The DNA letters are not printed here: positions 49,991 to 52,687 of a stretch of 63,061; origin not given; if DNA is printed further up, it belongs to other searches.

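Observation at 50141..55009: Divergent persulfide/reactive-sulfur locus whose largest protein fuses a CstA-like Rhd-TusA-DsrE relay to an apparently dead CoADR-like domain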

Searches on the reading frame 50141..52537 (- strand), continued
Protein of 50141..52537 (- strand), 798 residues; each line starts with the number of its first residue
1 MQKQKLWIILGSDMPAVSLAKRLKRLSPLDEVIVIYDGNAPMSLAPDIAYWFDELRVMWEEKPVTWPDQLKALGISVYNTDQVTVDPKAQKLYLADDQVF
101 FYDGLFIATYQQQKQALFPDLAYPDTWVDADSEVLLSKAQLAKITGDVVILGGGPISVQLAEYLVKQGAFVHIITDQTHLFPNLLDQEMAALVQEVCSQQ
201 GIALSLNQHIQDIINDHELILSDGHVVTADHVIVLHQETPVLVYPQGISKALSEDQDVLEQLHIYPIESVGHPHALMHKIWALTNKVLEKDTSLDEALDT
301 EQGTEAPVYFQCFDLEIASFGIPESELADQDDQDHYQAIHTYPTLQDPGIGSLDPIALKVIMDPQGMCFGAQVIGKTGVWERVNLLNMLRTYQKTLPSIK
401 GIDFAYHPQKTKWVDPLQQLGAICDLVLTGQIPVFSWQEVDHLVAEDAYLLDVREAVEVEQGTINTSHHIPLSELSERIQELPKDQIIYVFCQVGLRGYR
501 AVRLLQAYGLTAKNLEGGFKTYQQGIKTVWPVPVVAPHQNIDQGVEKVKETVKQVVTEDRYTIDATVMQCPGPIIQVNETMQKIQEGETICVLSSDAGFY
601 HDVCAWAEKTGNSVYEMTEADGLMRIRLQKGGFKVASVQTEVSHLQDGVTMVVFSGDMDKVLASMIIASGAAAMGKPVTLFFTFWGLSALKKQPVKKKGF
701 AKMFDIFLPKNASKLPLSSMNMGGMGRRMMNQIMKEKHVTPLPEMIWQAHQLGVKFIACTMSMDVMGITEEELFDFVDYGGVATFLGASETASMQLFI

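Call 11: find_encoding_contigs(protein=P0001, flank=10000)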
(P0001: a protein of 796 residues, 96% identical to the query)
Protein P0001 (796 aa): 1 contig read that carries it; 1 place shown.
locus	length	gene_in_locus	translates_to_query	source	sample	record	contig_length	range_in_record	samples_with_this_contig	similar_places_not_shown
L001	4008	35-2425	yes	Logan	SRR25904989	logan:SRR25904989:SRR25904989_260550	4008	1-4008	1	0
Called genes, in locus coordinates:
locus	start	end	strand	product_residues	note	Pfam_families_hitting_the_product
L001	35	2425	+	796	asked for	PF07992:Pyr_redox_2, PF00070:Pyr_redox, PF00581:Rhodanese, PF01206:TusA, PF02635:DsrE (weak), PF13686:DrsE_2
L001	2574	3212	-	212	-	PF20730:YetF_N, PF04239:DUF421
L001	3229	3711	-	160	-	PF11694:DUF3290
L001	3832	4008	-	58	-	?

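Call 12: find_encoding_contigs(protein=window:50141-52537:-, flank=10000)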
Protein window:50141-52537:- (798 aa): no gene with exactly this product is on record in the collection.

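Call 16: find_related_loci(query=window:50141-52537:-, collection=genome_contigs, flank=10000)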
Query window:50141-52537:- (798 aa) in genome_contigs; peptide patterns used: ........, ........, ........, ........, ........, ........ (x = any residue, [..] = any of these).
36 stretches matched a pattern, but none encodes a relative of the query by tblastn (E <= 1e-3).

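Call 26: search_solved_structures(query=window:50141-52537:-, max_evalue=0.001, show_alignments=2)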
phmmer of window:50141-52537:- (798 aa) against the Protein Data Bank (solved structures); distinct sequences matched with E-value up to 0.001: 33.
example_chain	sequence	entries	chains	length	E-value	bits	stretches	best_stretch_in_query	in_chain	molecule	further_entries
3icr_A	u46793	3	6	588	7.3e-41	143.8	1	148-523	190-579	Coenzyme A-Disulfide Reductase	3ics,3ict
8a56_A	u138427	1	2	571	2.4e-33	118.9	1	8-523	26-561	Coenzyme A-persulfide reductase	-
4ocg_A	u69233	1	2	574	4.6e-33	118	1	301-523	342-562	FAD-dependent pyridine nucleotide-disulphide oxidoreductase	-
3nta_A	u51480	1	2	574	1.2e-32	116.6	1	301-523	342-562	FAD-dependent pyridine nucleotide-disulphide oxidoreductase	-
3nt6_A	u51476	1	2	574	2e-31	112.6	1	301-523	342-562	FAD-dependent pyridine nucleotide-disulphide oxidoreductase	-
3ntd_A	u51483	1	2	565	3.3e-31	111.9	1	301-523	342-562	FAD-dependent pyridine nucleotide-disulphide oxidoreductase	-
3pnx_A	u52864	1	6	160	1.5e-28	103.1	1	650-798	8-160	Putative sulfurtransferase dsrE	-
6pfz_D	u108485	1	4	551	8.8e-24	87.3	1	308-519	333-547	NADH oxidase (NoxA-3)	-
2qs7_A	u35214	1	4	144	1.3e-17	66.9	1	649-792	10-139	Uncharacterized protein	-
3tp9_A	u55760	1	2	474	3e-10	42.6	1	436-523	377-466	BETA-LACTAMASE and RHODANESE DOMAIN PROTEIN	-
3oc4_A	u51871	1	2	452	5e-09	38.5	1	8-422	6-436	Oxidoreductase, pyridine nucleotide-disulfide family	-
3cgb_A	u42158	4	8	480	1.1e-08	37.3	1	129-420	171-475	Pyridine nucleotide-disulfide oxidoreductase, class I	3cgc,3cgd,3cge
3gk5_A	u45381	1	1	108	3.5e-08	35.7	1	450-531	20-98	Uncharacterized rhodanese-related protein TVG0868615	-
3iwh_A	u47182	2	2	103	1.2e-07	34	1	445-522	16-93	Rhodanese-like domain protein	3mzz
6mxv_A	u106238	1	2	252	2.2e-07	33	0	438-561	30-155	Rhodanese-like family protein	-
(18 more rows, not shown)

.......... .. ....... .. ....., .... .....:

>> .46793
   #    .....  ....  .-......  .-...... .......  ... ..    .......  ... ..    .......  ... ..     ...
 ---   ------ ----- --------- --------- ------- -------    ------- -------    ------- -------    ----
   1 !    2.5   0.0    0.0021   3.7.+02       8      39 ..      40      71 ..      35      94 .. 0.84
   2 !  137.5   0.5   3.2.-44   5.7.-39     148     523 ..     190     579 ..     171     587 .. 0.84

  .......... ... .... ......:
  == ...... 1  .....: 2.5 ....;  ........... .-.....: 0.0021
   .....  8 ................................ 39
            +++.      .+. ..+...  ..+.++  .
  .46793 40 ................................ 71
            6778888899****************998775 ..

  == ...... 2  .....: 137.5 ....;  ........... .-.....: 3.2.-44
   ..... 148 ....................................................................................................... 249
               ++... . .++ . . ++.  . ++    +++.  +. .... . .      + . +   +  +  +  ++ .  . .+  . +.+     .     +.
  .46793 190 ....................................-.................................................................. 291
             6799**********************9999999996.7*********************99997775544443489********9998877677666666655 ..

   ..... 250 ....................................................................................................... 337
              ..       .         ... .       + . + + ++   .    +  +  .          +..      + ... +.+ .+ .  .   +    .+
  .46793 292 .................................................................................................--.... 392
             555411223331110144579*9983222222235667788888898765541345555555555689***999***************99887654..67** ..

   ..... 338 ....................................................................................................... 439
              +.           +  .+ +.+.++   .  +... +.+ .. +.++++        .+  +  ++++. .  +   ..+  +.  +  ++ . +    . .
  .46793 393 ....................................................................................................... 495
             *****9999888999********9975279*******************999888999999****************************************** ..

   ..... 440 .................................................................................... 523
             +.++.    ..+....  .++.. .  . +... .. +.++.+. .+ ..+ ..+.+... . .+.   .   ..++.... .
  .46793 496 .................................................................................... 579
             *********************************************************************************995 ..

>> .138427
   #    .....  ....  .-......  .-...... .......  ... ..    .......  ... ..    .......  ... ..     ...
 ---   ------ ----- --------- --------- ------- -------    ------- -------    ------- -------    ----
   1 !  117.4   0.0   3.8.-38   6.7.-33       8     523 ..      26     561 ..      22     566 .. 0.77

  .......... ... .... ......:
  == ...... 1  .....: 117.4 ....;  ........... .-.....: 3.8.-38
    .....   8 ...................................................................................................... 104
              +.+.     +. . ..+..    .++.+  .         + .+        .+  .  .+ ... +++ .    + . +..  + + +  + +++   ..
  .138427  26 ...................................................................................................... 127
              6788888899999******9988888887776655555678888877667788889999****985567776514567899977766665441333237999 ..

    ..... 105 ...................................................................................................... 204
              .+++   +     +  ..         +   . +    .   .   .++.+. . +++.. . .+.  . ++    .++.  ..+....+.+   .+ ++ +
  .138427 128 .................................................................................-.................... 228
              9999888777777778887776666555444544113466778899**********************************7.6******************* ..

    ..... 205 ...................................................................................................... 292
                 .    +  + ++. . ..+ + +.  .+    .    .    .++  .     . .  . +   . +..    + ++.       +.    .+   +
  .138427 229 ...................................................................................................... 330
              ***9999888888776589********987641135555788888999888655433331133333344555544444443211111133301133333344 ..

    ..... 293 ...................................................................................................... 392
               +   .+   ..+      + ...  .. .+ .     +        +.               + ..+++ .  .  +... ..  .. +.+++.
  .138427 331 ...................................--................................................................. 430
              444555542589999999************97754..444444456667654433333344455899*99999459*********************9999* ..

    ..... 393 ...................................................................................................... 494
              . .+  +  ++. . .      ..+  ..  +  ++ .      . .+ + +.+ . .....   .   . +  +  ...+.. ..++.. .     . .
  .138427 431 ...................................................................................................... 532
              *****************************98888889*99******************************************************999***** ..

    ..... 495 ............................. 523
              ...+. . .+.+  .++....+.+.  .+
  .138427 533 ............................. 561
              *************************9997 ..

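Call 44: predict_structure(alignment_id=A3)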
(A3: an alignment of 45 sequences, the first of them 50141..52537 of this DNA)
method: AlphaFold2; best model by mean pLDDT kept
length: 798 residues; sequences in the alignment: 45
mean_pLDDT: 72.4   pTM: 0.54
mean pLDDT of the five models: 72.4, 72.4, 70.4, 69.9, 68.5
residues with pLDDT >= 90: 103; 70-90: 436; 50-70: 143; < 50: 116
segments of 3 or more residues with pLDDT < 50: 39-64, 129-135, 270-274, 291-304, 345-353, 405-413, 529-557, 633-645
pLDDT, mean of each block of 10 residues (from residue 1): 79 70 78 75 35 28 54 83 85 84 84 58 53 49 77 77 78 85 83 81 83 77 81 67 71 67 72 52 66 35 52 78 73 73 49 69 86 82 79 81 49 68 88 90 93 81 85 91 95 83 92 92 69 29 26 38 72 80 81 71 70 67 72 35 50 86 87 83 91 81 82 83 79 81 89 89 86 88 67 66
secondary structure, 60 per line:
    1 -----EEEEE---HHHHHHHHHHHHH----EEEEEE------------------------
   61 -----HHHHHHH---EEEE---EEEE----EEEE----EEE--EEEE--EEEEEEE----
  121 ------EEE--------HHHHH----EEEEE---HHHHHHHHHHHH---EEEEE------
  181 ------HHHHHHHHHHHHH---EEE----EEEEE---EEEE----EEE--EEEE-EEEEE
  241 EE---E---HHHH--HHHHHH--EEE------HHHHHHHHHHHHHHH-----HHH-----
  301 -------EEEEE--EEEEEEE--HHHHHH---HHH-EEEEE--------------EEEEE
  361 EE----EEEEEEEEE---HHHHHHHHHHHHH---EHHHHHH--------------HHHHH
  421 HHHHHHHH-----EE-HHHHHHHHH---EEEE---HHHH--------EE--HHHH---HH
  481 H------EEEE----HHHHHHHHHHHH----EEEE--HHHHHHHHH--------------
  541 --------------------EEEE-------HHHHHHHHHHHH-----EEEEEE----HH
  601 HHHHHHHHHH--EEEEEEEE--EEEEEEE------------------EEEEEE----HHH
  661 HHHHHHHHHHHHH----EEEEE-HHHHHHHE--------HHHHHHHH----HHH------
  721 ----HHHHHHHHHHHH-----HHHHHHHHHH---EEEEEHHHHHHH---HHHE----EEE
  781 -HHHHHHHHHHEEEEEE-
elements in order (helices of 4 or more, strands of 3 or more residues): E6-10 H14-26 E31-36 H66-72 E76-79 E83-86 E91-94 E99-101 E104-107 E110-116 E127-129 H138-142 E147-151 H155-166 E170-174 H187-199 E203-205 E210-214 E218-221 E226-228 E231-234 E236-242 H250-253 H256-261 E264-266 H273-287 E308-312 E315-321 H324-329 E337-341 E356-362 E367-375 H379-391 H396-401 H416-428 H437-445 E449-452 H456-459 H472-475 E488-491 H496-507 E512-515 H518-526 E561-564 H572-583 E589-594 H599-610 E613-620 E623-629 E648-653 H658-673 E678-682 H684-690 H700-707 H725-736 H742-751 E755-759 H760-766 E778-780 H782-791 E792-797

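Call 47: list_cluster_members(proteins=[P0270, window:50141-52537:-, window:58146-60578:-, window:55300-58005:-])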
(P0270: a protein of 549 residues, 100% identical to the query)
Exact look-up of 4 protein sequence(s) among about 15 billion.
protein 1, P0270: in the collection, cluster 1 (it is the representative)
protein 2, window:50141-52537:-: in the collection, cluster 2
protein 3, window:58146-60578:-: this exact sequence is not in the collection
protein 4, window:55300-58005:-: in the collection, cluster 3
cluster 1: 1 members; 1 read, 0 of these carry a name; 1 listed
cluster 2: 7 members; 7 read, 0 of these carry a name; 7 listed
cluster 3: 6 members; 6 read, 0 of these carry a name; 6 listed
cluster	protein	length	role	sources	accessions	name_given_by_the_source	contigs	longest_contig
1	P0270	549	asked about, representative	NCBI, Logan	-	-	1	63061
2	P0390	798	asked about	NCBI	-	-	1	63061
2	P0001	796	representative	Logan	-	-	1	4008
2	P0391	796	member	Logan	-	-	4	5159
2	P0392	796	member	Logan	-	-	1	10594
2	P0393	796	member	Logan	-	-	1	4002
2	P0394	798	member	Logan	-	-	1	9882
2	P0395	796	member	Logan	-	-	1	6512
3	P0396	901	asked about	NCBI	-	-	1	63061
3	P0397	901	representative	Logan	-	-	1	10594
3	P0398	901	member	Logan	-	-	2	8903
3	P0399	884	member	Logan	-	-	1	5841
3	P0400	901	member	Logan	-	-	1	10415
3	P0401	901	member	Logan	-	-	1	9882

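Call 48: fold_search(model_id=the predicted structure, library=pdb)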
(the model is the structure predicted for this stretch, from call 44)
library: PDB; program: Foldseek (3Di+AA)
matches with E <= 10: 1831; with E <= 0.001: 632
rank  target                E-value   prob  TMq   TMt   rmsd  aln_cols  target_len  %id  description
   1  3ict_B                7.3e-38  1.00  0.52  0.73   5.0       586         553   22  Crystal structure of reduced Bacillus anthracis CoADR-RHD (released 2009-11-17)
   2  3ict_A                1.8e-37  1.00  0.52  0.73   4.9       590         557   22  Crystal structure of reduced Bacillus anthracis CoADR-RHD (released 2009-11-17)
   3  3icr_B                3.0e-37  1.00  0.53  0.75   4.7       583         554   22  Crystal structure of oxidized Bacillus anthracis CoADR-RHD (released 2009-11-17)
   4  3icr_A                1.1e-36  1.00  0.54  0.75   4.6       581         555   22  Crystal structure of oxidized Bacillus anthracis CoADR-RHD (released 2009-11-17)
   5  8a56_A                1.5e-36  1.00  0.52  0.75   4.9       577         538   24  Coenzyme A-persulfide reductase (CoAPR) from Enterococcus faecalis (released 2022-09-14)
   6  8a56_B                2.9e-35  1.00  0.52  0.74   5.1       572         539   24  Coenzyme A-persulfide reductase (CoAPR) from Enterococcus faecalis (released 2022-09-14)
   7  3nt6_A                5.0e-35  1.00  0.50  0.68   6.0       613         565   21  Structure of the Shewanella loihica PV-4 NADH-dependent persulfide reductase C43S/C531S Double Mutant (released 2010-12-08)
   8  3nta_A                8.8e-35  1.00  0.50  0.69   6.0       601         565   21  Structure of the Shewanella loihica PV-4 NADH-dependent persulfide reductase (released 2010-12-08)
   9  4ocg_A                3.0e-34  1.00  0.51  0.70   5.8       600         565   22  Structure of the Shewanella loihica PV-4 NADH-dependent persulfide reductase F161A Mutant (released 2014-08-20)
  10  3ntd_A                4.5e-34  1.00  0.51  0.70   5.8       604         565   21  Structure of the Shewanella loihica PV-4 NADH-dependent persulfide reductase C531S Mutant (released 2010-12-08)
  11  6pfz_B                2.3e-29  1.00  0.49  0.70   5.6       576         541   21  Structure of a NAD-Dependent Persulfide Reductase from A. fulgidus (released 2020-07-01)
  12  6pfz_A                2.6e-29  1.00  0.49  0.69   5.6       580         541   21  Structure of a NAD-Dependent Persulfide Reductase from A. fulgidus (released 2020-07-01)
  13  6pfz_C                3.5e-28  1.00  0.49  0.69   5.6       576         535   21  Structure of a NAD-Dependent Persulfide Reductase from A. fulgidus (released 2020-07-01)
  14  6pfz_D                1.5e-27  1.00  0.49  0.69   5.5       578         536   21  Structure of a NAD-Dependent Persulfide Reductase from A. fulgidus (released 2020-07-01)
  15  5vn0_A                1.4e-22  1.00  0.41  0.67   5.5       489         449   15  Water-forming NADH oxidase from Lactobacillus brevis (LbNOX) bound to NADH. (released 2017-08-02)
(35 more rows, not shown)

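Call 51: find_encoding_contigs(protein=P0022, flank=8000, max_places=2)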
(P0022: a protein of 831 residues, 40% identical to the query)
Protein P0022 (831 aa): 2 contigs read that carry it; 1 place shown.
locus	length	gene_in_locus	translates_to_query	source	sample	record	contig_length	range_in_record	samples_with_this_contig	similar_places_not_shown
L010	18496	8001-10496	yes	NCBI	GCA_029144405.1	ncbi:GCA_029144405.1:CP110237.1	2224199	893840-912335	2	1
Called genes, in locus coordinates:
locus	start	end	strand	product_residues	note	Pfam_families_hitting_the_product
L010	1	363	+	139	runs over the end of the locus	PF02823:ATP-synt_DE_N, PF00401:ATP-synt_DE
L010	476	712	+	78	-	PF06612:DUF1146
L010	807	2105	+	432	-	PF00275:EPSP_synthase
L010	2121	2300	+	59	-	PF11772:EpuA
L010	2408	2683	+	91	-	PF01809:YidD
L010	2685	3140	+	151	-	PF00583:Acetyltransf_1, PF13673:Acetyltransf_10, PF13508:Acetyltransf_7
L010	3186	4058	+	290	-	PF00480:ROK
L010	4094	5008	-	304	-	-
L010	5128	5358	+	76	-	PF11184:DUF2969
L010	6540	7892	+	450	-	PF01566:Nramp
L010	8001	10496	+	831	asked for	PF07992:Pyr_redox_2, PF13738:Pyr_redox_3, PF00070:Pyr_redox, PF02852:Pyr_redox_dim, PF00581:Rhodanese, PF01206:TusA, PF13686:DrsE_2, PF02635:DsrE (weak)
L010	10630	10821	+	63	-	-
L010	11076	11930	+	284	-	PF03123:CAT_RBD, PF00874:PRD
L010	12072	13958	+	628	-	PF00367:PTS_EIIB, PF02378:PTS_EIIC, PF00358:PTS_EIIA_1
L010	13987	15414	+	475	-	PF00232:Glyco_hydro_1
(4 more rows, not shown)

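Call 58: find_encoding_contigs(protein=P0002, flank=5000, max_places=1)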
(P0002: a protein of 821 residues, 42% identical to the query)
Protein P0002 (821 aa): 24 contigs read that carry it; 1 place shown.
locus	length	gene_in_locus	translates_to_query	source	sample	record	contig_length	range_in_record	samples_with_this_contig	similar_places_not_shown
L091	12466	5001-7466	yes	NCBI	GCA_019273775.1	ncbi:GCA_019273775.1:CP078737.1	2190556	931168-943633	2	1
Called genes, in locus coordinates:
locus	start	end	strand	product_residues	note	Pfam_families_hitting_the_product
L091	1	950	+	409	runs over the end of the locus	PF06689:zf-C4_ClpX, PF13401:AAA_22 (faint), PF01078:Mg_chelatase (faint), PF05496:RuvB_N (faint), PF00004:AAA, PF07724:AAA_2, PF07728:AAA_5 (faint), PF10431:ClpB_D2-small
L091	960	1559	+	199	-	PF03193:RsgA_GTPase (faint), PF00350:Dynamin_N (faint), PF01926:MMR_HSR1, PF02421:FeoB_N (weak)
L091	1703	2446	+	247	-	-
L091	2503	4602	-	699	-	PF23569:NBD_SMAX1, PF00004:AAA, PF17871:AAA_lid_9, PF00158:Sigma54_activat, PF00004:AAA (weak), PF07724:AAA_2, PF07728:AAA_5, PF10431:ClpB_D2-small, +8 more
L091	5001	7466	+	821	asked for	PF07992:Pyr_redox_2, PF13450:NAD_binding_8 (faint), PF13738:Pyr_redox_3, PF00070:Pyr_redox, PF02852:Pyr_redox_dim, PF00581:Rhodanese, PF01206:TusA, PF13686:DrsE_2, +1 more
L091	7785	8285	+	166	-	PF00466:Ribosomal_L10, PF27436:RL10_C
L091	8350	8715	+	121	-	PF16320:Ribosomal_L12_N, PF00542:Ribosomal_L12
